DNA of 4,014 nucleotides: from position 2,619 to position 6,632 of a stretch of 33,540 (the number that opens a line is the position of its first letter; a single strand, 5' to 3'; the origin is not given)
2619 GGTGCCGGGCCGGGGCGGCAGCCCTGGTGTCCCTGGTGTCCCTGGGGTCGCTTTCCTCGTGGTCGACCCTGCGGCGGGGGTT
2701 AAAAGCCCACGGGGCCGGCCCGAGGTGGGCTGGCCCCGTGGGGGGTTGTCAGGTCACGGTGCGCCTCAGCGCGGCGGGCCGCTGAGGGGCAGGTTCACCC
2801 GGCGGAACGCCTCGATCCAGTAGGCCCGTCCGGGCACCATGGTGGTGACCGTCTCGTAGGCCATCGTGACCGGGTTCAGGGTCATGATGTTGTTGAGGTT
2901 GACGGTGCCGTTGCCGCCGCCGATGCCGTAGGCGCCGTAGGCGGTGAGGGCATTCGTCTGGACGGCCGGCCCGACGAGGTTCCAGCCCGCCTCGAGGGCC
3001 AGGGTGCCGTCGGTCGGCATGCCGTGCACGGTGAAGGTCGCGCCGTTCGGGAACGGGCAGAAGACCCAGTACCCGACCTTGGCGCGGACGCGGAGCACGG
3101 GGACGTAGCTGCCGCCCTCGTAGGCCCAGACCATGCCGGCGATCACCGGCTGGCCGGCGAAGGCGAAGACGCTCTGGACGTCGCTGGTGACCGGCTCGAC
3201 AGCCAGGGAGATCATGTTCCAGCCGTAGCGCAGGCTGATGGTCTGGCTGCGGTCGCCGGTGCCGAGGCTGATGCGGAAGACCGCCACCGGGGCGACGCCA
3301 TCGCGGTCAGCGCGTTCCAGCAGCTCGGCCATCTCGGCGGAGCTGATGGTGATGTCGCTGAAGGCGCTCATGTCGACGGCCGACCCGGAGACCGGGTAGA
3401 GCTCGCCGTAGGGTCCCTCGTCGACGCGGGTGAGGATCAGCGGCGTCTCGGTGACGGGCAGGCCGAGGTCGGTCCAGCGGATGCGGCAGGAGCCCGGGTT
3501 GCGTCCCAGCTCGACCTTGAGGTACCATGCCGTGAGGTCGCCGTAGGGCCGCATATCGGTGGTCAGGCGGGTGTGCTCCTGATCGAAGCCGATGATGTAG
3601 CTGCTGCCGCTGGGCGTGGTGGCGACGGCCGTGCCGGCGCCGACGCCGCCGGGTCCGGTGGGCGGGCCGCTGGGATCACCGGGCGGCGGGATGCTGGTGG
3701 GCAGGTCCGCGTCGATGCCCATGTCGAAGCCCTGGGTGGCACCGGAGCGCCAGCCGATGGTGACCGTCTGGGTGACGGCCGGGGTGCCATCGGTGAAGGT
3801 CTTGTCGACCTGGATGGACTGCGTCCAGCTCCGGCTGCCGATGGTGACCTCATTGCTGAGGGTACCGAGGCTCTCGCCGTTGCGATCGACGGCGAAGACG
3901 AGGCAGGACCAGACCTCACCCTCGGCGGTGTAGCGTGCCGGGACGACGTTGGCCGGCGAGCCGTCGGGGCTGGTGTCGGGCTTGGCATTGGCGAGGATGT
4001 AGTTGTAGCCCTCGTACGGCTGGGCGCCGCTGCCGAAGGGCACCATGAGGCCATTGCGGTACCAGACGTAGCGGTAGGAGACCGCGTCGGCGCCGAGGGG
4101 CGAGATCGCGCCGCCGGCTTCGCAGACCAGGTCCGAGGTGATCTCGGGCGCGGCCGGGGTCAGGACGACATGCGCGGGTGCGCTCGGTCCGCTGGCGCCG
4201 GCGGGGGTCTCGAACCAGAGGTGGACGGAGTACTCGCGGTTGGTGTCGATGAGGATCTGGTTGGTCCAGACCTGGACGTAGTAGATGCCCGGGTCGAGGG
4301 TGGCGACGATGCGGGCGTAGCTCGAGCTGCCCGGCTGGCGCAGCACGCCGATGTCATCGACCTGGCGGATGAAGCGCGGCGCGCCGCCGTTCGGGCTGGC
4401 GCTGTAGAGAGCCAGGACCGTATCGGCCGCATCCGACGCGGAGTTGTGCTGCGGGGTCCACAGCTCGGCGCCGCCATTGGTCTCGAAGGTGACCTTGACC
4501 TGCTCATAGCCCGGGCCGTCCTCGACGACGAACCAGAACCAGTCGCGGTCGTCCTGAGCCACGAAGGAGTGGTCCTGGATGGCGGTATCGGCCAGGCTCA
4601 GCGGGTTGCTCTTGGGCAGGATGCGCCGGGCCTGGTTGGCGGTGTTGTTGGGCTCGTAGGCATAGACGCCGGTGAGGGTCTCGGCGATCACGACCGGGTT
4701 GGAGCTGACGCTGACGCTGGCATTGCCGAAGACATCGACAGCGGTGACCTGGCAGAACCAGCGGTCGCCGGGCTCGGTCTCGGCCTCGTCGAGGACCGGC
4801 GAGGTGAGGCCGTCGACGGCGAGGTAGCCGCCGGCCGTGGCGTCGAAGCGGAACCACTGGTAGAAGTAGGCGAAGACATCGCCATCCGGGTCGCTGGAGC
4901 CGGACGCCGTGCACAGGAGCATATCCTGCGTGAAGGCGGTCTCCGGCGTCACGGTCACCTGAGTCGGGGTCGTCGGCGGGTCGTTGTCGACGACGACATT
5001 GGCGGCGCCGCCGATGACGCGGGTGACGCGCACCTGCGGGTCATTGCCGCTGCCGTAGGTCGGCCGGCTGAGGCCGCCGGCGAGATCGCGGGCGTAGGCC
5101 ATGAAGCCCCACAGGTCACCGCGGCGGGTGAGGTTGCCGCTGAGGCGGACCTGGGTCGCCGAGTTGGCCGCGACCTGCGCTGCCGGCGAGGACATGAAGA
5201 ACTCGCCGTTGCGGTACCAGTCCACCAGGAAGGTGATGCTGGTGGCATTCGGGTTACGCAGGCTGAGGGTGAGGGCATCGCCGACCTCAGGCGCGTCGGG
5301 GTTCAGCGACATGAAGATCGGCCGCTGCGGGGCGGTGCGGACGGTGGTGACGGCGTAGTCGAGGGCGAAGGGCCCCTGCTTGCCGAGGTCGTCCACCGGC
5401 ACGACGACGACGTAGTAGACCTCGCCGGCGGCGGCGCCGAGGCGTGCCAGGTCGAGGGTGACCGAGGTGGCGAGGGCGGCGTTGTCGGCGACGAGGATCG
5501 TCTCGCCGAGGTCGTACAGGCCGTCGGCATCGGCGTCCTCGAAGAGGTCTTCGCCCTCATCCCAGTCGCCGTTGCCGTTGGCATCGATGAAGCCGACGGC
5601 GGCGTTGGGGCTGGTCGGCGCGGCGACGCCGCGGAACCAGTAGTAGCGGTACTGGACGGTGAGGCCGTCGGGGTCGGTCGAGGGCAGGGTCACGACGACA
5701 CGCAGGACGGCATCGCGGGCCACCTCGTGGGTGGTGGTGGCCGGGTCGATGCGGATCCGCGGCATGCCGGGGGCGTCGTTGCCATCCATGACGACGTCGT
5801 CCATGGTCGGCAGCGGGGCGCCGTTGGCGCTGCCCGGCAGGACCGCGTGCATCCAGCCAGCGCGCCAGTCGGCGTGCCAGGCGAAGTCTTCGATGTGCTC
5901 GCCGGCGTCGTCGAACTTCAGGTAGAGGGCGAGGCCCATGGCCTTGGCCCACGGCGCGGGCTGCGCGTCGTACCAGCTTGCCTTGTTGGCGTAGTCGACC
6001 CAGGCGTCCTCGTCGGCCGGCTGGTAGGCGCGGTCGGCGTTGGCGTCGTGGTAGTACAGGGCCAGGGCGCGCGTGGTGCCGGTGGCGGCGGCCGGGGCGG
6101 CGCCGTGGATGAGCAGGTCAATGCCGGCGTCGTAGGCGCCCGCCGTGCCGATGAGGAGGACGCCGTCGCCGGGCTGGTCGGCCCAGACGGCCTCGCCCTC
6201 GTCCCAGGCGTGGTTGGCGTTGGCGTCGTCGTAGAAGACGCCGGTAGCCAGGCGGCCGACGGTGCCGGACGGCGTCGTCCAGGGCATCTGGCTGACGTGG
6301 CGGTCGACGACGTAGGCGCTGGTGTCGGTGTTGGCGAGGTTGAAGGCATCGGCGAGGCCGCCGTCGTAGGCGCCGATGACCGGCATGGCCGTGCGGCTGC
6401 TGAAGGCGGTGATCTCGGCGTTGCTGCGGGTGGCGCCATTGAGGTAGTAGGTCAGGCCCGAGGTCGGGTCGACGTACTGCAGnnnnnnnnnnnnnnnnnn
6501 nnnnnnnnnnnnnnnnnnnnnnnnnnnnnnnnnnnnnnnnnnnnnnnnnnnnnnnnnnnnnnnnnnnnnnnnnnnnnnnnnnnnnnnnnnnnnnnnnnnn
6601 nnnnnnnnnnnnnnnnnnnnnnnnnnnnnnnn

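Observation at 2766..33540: A single giant gene (>30.7 kb, about 10,250 in-window codons, N-terminus still missing) fills 92% of the window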

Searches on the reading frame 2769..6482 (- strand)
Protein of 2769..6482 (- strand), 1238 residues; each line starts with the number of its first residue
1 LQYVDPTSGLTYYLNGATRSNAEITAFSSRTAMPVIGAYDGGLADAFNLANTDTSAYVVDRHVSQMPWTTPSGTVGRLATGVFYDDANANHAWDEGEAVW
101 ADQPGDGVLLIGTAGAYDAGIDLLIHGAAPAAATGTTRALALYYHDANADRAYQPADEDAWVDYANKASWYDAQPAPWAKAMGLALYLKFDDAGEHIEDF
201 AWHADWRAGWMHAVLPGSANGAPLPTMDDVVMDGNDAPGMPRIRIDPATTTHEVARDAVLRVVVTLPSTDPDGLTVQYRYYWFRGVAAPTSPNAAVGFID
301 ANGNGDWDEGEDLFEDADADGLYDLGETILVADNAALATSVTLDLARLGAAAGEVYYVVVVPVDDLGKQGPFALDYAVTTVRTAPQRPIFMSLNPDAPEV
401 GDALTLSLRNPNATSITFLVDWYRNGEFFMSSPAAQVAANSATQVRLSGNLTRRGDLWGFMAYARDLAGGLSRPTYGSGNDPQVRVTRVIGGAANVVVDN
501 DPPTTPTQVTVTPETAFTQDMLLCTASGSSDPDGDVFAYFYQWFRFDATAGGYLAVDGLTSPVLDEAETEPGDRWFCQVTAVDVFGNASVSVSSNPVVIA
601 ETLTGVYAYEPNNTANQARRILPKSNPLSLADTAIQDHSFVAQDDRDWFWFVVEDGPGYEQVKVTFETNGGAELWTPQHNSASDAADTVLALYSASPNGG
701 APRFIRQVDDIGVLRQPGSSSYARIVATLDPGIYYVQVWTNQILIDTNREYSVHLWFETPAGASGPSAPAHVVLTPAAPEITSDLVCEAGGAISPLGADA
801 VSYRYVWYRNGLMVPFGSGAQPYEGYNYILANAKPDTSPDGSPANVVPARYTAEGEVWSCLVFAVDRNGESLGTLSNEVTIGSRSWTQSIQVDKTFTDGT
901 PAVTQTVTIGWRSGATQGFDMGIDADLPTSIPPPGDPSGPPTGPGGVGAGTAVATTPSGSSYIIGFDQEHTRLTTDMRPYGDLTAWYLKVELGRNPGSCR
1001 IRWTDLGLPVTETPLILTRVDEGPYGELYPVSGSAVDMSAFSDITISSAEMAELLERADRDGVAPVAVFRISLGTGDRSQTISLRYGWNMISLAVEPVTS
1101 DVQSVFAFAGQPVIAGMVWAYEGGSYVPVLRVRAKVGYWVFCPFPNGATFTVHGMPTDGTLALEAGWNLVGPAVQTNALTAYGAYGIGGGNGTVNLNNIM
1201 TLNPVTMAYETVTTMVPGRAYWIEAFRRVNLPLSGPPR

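Call 49: search_solved_structures(query=window:2769-6482:-, max_evalue=1)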
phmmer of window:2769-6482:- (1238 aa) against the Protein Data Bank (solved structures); distinct sequences matched with E-value up to 1: 0.

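Call 51: find_homologous_proteins(query=window:2769-6482:-, max_evalue=0.00001)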
Query window:2769-6482:- (1238 aa): 6 proteins with E <= 0.00001 among 8000 candidates.
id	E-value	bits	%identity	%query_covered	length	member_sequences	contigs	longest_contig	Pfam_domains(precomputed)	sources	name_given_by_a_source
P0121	0.0e+0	1576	59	95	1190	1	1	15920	-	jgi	jgi:hypothetical protein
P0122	0.0e+0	1498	62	85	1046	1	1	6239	-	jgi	-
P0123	0.0e+0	1381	53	99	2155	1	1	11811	PF13385.14,PF18884.6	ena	-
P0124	0.0e+0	1084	49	88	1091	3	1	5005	-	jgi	jgi:hypothetical protein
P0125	2.1e-18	84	27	29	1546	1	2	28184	PF21027.4,PF13895.13,PF17963.8,PF25292.1,PF13517.13,PF14783.13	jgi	jgi:outer membrane protein assembly factor BamB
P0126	4.2e-17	79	27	28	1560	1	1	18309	PF01839.30,PF17963.8,PF25292.1,PF13517.13,PF14783.13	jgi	jgi:hypothetical protein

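Call 68: find_encoding_contigs(protein=P0121, flank=10000, max_places=3)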
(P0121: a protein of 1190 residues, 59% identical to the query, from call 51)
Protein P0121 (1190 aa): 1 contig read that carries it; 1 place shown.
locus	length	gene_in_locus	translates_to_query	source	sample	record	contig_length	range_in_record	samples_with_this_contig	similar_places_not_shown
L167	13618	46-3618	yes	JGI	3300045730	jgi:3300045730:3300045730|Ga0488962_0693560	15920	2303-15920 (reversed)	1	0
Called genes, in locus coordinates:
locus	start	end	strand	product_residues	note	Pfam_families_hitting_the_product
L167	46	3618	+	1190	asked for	-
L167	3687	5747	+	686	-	PF00009:GTP_EFTU, PF03144:GTP_EFTU_D2, PF22042:EF-G_D2, PF14492:EFG_III, PF03764:EFG_IV (weak), PF00679:EFG_C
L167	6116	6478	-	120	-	-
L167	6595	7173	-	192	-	PF00293:NUDIX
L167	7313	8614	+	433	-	PF01408:GFO_IDH_MocA, PF22725:GFO_IDH_MocA_C3 (faint), PF19051:GFO_IDH_MocA_C2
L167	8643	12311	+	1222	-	PF06283:ThuA, PF13646:HEAT_2 (weak), PF00754:F5_F8_type_C, PF22633:F5_F8_type_C_2, PF00754:F5_F8_type_C, PF22633:F5_F8_type_C_2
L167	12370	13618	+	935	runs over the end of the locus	-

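Call 81: predict_structure(alignment_id=A2)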
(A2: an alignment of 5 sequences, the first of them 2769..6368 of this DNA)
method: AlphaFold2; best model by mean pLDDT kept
length: 1200 residues; sequences in the alignment: 5
mean_pLDDT: 48.5   pTM: 0.27
mean pLDDT of the five models: 48.5, 47.1, 41.4, 41.3, 41.3
residues with pLDDT >= 90: 2; 70-90: 193; 50-70: 354; < 50: 651
segments of 3 or more residues with pLDDT < 50: 1-197, 209-220, 251-290, 342-345, 436-462, 476-482, 562-573, 588-596, 603-606, 617-622, 631-648, 673-682, 704-714, 721-726, 779-790, 845-849, 871-948, 968-976, 984-990, 1035-1200
pLDDT, mean of each block of 10 residues (from residue 1): 25 25 32 40 34 39 39 40 34 30 31 30 27 30 29 30 29 27 30 41 61 33 68 69 63 39 35 34 40 55 61 60 68 65 53 61 69 77 60 71 80 58 65 47 29 30 62 52 67 60 77 68 69 71 62 69 35 56 54 49 55 57 56 40 44 72 72 41 59 73 49 53 52 79 78 71 80 65 34 62 79 71 78 75 53 69 59 34 28 26 23 22 24 25 37 65 62 49 50 58 67 68 60 43 33 31 27 25 27 28 33 28 23 23 28 26 35 37 31 24
secondary structure, 60 per line:
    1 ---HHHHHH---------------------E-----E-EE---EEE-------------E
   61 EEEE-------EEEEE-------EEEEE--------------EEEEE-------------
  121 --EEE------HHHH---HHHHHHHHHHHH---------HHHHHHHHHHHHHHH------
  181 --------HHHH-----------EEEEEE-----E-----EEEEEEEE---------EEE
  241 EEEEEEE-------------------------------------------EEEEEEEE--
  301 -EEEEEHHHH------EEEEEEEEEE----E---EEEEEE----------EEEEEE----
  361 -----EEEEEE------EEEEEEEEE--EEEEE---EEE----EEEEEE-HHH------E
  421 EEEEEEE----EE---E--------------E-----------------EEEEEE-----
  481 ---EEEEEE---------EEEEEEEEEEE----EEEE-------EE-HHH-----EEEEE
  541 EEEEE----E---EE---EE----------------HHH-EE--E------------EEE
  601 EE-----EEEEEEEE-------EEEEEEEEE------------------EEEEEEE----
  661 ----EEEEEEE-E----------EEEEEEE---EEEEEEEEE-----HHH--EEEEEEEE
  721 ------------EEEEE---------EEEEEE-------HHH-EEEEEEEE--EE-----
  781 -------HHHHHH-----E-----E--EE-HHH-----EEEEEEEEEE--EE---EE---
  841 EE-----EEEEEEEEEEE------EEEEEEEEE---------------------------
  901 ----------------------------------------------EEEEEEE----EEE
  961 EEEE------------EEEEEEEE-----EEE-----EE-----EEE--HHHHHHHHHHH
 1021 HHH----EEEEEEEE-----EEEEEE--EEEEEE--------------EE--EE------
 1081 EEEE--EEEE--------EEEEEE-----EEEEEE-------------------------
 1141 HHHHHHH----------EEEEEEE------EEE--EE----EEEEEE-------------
elements in order (helices of 4 or more, strands of 3 or more residues): H4-9 E44-46 E60-64 E72-76 E84-88 E103-107 E123-125 H132-135 H139-150 H160-174 H189-192 E204-209 E221-228 E238-247 E291-298 E302-306 H307-310 E317-326 E335-340 E351-356 E366-371 E378-386 E389-393 E397-399 E404-409 E420-427 E470-475 E484-489 E499-509 E514-517 E536-545 E598-602 E608-615 E623-631 E650-656 E665-671 E684-690 E694-702 E713-720 E733-737 E747-752 E764-771 H788-793 E819-828 E848-858 E865-873 E947-953 E958-964 E977-984 E990-992 E1005-1007 H1010-1023 E1028-1035 E1041-1046 E1049-1054 E1081-1084 E1087-1090 E1099-1104 E1110-1115 H1141-1147 E1158-1164 E1171-1173 E1182-1187

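Call 83: search_protein_representatives(protein=window:2769-6368:-)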
Query: 1200 residues. Proteins with E-value up to 0.001 (for the whole library): 1414; up to 1e-10: 468; up to 1e-30: 88. The best 150 are listed.
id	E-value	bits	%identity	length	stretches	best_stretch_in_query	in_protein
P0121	0.0e+00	1575.9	61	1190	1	14-1194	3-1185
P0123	0.0e+00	1356.6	56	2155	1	1-1195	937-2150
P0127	1.1e-260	884.6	43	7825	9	449-1194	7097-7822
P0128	2.9e-255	866.6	45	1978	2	269-1194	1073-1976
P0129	1.3e-248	844.6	45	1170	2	257-1195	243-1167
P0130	1.0e-182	626.3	36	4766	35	456-550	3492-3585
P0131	1.0e-168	580.0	64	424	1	758-1195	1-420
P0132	4.1e-165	568.0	36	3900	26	454-616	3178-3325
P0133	1.1e-154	533.4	36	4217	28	456-561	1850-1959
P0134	1.8e-133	463.2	36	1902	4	522-1196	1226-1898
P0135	5.5e-127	441.7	38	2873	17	456-561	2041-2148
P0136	1.6e-114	400.4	37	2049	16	813-1187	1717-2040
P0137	3.9e-113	395.8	46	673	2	597-1137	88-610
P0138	2.7e-110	386.4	38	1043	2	220-996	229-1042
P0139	1.1e-107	377.8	37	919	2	520-1195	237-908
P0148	2.5e-92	326.9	33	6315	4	280-1198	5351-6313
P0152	2.8e-83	296.9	34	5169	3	570-1186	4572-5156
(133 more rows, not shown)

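Call 85: fold_search(model_id=the predicted structure, library=pdb)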
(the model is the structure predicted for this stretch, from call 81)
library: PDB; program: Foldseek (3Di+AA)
matches with E <= 10: 1682; with E <= 0.001: 246
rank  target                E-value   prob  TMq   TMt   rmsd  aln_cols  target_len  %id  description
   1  8q6t_I                6.4e-13  1.00  0.08  0.09  85.0      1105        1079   10  Helical reconstruction of the relaxed thick filament from FIB milled left ventricular mouse myofibrils (released 2023-11-01)
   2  8v29_C                2.5e-10  1.00  0.09  0.12  43.3       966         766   10  Cryo-EM structure of human type I OSM receptor complex: model for full extracellular assembly (released 2024-11-20)
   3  9ba4_A                1.5e-09  1.00  0.08  0.09  27.5       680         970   12  Full-length cross-linked Contactin 2 (CNTN2) (released 2024-07-17)
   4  8bnq_B                2.4e-09  1.00  0.09  0.26  27.2       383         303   12  Crystal structure of the FnIII-tandem A84-A86 from the A-band of titin (released 2023-04-12)
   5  8bnq_A                2.5e-09  1.00  0.08  0.26  26.6       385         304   13  Crystal structure of the FnIII-tandem A84-A86 from the A-band of titin (released 2023-04-12)
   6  8oe4_D                3.8e-09  1.00  0.09  0.16  26.6       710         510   10  Cryo-EM structure of a pre-dimerized human IL-23 complete extracellular signaling complex. (released 2024-02-07)
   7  8peq_B                4.0e-09  1.00  0.08  0.29  21.9       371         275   16  Complex of diubiquitin-derived artificial binding protein (Affilin) variant Af2 with its target oncofetal fibronectin  (released 2024-06-26)
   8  8g4l_ao               4.0e-09  1.00  0.08  0.14  46.4       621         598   13  Cryo-EM structure of the human cardiac myosin filament (released 2023-11-01)
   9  3t1w                  4.6e-09  1.00  0.07  0.21  22.3       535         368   14  Structure of the four-domain fragment Fn7B89 of oncofetal fibronectin (released 2012-03-21)
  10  8d82_A                6.5e-09  1.00  0.09  0.15  29.6       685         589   11  Cryo-EM structure of human IL-6 signaling complex in detergent: model containing full extracellular domains (released 2023-03-29)
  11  6mfa                  7.8e-09  1.00  0.08  0.20  25.1       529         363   15  Fragment of human fibronectin containing the 4th-7th type III domains (released 2019-09-18)
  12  8g4l_am               1.0e-08  1.00  0.10  0.10  57.7       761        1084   12  Cryo-EM structure of the human cardiac myosin filament (released 2023-11-01)
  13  8v2b_B                1.3e-08  1.00  0.09  0.16  26.6       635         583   11  Cryo-EM structure of mouse type II OSM receptor complex: model for full extracellular assembly (released 2024-11-20)
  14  9ozc_A                1.3e-08  1.00  0.09  0.07  26.2       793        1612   10  Cryo-EM structure of 1:2:1 ROS1/NEL/NICOL holo-complex, conformation 1. (released 2026-02-25)
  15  8qy5_A                1.5e-08  1.00  0.09  0.16  26.9       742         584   11  Structure of interleukin 6. (released 2024-02-21)
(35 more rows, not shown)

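Call 87: list_cluster_members(proteins=[P0127, P0148, P0152, P0123, P0128])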
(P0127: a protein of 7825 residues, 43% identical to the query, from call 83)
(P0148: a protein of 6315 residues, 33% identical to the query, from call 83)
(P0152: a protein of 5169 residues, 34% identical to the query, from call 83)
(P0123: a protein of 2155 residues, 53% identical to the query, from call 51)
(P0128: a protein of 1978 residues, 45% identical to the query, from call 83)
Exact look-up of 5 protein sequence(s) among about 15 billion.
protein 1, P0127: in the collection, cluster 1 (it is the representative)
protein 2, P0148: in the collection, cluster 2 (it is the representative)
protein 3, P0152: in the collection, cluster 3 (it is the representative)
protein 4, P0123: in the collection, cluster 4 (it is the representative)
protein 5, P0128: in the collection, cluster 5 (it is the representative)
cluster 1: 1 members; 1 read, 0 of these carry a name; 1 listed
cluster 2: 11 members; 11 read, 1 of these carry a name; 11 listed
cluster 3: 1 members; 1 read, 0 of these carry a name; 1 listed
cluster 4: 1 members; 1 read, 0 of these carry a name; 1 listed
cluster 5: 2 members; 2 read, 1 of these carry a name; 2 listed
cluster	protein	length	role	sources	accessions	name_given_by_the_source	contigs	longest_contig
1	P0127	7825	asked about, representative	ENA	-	-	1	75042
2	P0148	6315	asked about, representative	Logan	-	-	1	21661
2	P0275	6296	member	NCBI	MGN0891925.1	MAG: LamG-like jellyroll fold domain-containing protein [Oligosphaeraceae bacterium]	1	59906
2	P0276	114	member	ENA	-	-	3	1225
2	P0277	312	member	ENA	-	-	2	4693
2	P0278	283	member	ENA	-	-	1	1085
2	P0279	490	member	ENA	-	-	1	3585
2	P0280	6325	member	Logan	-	-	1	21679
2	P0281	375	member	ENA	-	-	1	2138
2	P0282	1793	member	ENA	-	-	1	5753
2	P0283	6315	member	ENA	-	-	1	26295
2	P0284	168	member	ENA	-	-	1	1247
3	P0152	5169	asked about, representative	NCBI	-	-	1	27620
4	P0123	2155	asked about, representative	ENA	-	-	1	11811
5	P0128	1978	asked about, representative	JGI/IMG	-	-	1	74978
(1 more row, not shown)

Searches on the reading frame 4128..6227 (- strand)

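Call 12: search_protein_families(library=pfam, proteins=[window:4128-6227:-], max_evalue=0.01)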
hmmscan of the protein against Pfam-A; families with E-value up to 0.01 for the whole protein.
window:4128-6227:- (700 aa): 1 family
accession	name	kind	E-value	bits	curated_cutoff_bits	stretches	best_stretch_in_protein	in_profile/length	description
PF07233.18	DUF1425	-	0.0095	16.3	28.3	0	169-198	22-51/96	Protein of unknown function (DUF1425)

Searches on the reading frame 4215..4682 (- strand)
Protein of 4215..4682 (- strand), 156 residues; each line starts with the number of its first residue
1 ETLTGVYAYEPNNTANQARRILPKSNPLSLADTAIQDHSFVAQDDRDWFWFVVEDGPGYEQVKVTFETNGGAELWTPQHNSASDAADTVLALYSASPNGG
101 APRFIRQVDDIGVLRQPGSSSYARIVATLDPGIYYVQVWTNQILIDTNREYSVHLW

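Call 92: search_solved_structures(query=A3, max_evalue=10)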
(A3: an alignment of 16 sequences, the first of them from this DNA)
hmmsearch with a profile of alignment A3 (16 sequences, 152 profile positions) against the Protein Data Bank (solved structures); distinct sequences matched with E-value up to 10: 1.
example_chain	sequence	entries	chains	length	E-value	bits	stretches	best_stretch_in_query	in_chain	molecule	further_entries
3cp3_A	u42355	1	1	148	1.3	12.2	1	28-83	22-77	Uncharacterized protein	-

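Call 93: search_protein_families(library=pfam, alignment_id=A3, max_evalue=1)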
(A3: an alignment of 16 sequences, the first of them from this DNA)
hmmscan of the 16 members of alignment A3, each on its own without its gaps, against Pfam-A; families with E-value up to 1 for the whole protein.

A. member 1, seq(156 aa): 0 families

B. families by the number of members that match (of 16 scanned): 10 families
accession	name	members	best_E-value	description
PF04151.21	PPC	5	8.4e-06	Bacterial pre-peptidase C-terminal domain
PF13585.12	CHU_C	3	0.0031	CHU_C Type IX secretion signal domain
PF09629.16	YorP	2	0.072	YorP protein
PF19223.5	Chropara_Vmeth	1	0.015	Chroparavirus methyltransferase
PF10670.15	DUF4198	1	0.018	Domain of unknown function (DUF4198)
PF18301.6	preATP-grasp_3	1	0.041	pre ATP-grasp 3 domain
PF20422.3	DHR-2_Lobe_B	1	0.14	DHR-2, Lobe B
PF23623.1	GBD_IRG7_N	1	0.15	IRG7 N-terminal galactose binding domain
PF16738.10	CBM26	1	0.17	Starch-binding module 26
PF14524.12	Wzt_C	1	0.2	Wzt C-terminal domain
